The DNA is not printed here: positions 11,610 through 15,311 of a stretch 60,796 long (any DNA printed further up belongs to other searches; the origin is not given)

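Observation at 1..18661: Fasciclin-rich, CAZyme-free double SusC/SusD operon: candidate undescribed surface capture/uptake system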

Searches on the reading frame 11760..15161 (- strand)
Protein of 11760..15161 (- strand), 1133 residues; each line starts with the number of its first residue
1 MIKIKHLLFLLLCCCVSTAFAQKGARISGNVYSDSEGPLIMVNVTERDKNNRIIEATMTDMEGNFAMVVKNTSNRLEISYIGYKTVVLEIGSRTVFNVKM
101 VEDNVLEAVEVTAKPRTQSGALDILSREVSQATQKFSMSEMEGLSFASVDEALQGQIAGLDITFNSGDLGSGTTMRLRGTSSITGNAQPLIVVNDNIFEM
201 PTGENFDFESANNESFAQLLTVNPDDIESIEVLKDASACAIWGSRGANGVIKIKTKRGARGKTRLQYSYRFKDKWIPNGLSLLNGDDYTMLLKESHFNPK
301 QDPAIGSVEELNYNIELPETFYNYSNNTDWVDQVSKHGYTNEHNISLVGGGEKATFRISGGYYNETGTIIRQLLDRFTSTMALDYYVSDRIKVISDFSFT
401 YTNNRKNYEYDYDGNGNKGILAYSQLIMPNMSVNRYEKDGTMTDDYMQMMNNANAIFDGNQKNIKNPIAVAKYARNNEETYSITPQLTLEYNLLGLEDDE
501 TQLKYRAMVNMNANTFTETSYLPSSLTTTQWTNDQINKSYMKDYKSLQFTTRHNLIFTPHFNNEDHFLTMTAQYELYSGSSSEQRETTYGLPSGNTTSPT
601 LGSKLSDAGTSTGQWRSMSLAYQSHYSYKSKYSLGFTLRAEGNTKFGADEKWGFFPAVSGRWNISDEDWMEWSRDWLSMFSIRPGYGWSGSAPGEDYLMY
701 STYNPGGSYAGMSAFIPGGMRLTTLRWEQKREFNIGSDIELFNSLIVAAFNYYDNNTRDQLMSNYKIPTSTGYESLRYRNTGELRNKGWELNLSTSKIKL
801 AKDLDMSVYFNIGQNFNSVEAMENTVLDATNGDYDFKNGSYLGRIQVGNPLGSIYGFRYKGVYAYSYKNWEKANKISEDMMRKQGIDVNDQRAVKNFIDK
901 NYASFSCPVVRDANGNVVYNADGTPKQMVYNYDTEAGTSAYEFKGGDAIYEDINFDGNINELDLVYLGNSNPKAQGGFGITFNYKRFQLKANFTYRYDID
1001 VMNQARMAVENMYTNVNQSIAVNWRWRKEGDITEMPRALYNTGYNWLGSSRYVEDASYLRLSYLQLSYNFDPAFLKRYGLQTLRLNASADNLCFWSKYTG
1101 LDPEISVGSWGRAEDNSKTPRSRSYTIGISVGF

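Call 3: search_protein_families(library=pfam, proteins=[window:11760-15161:-], max_evalue=0.01)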
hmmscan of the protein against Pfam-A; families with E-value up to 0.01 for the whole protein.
window:11760-15161:- (1133 aa): 3 families
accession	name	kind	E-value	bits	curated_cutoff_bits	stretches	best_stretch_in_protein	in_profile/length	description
PF07715.20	Plug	-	4.6e-14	53.2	23.9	1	127-250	3-107/107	TonB-dependent Receptor Plug Domain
PF13715.12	CarbopepD_reg_2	-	8.3e-09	35.8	32.2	1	27-103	1-79/88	CarboxypepD_reg-like domain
PF13620.12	CarboxypepD_reg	-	1.5e-05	25.6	32.3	1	27-99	2-80/82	Carboxypeptidase regulatory-like domain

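Call 7: search_protein_families(library=ncbifam, proteins=[window:11760-15161:-], max_evalue=0.01)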
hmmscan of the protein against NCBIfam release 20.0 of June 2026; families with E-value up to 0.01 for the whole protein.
window:11760-15161:- (1133 aa): 3 families
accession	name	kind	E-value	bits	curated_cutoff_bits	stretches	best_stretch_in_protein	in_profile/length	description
TIGR04056.1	OMP_RagA_SusC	subfamily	1.1e-199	666.1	368.25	1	27-1133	3-981/981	SusC/RagA family TonB-linked outer membrane protein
TIGR04057.1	SusC_RagA_signa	signature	4.4e-16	58.4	46.2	1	226-256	1-31/31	SusC/RagA subfamily TonB-dependent outer membrane receptor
NF053590.1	TonB_dep_TOL0244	equivalog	0.00023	19.9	645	1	225-263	110-147/604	TOL_0244 family TonB-dependent receptor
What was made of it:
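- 11760..15161 (-): SusC1: SusC/RagA-family TonB-dependent transporter, no STN domain. TIGR04056 666 bits, with Plug and CarbopepD_reg_2 (calls 3, 7).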

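Call 51: search_solved_structures(query=window:11760-15161:-, max_evalue=1e-10)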
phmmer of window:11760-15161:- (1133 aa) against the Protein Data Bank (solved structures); distinct sequences matched with E-value up to 1e-10: 9.
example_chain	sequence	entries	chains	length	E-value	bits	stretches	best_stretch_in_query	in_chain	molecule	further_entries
8aa4_A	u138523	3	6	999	2.3e-82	280.6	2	7-875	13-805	SusC homolog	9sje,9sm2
5t3r_D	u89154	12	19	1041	1.6e-54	188.4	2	15-399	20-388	SusC homolog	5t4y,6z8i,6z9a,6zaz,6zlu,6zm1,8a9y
8ypt_C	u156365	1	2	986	4.1e-49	170.5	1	124-824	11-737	TonB-linked outer membrane protein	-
8ypu_C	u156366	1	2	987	4.2e-49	170.4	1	124-824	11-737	SusC/RagA family TonB-linked outer membrane protein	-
6sli_B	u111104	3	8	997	1.8e-44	155.1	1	27-821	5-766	RagA protein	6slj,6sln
6zlt_B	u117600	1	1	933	2.4e-44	154.7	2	149-399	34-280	SusC homolog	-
6sml_B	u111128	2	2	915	2.4e-38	134.8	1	129-821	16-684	RagA protein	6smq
6sm3_B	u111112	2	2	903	2.8e-38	134.6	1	129-821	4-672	RagA protein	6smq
5fq6_B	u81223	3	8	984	8.2e-24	86.7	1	148-263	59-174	SUSC/RAGA FAMILY TONB-LINKED OUTER MEMBRANE PROTEIN | BT_2264 | OUTER MEMBRANE PROTEIN OMP121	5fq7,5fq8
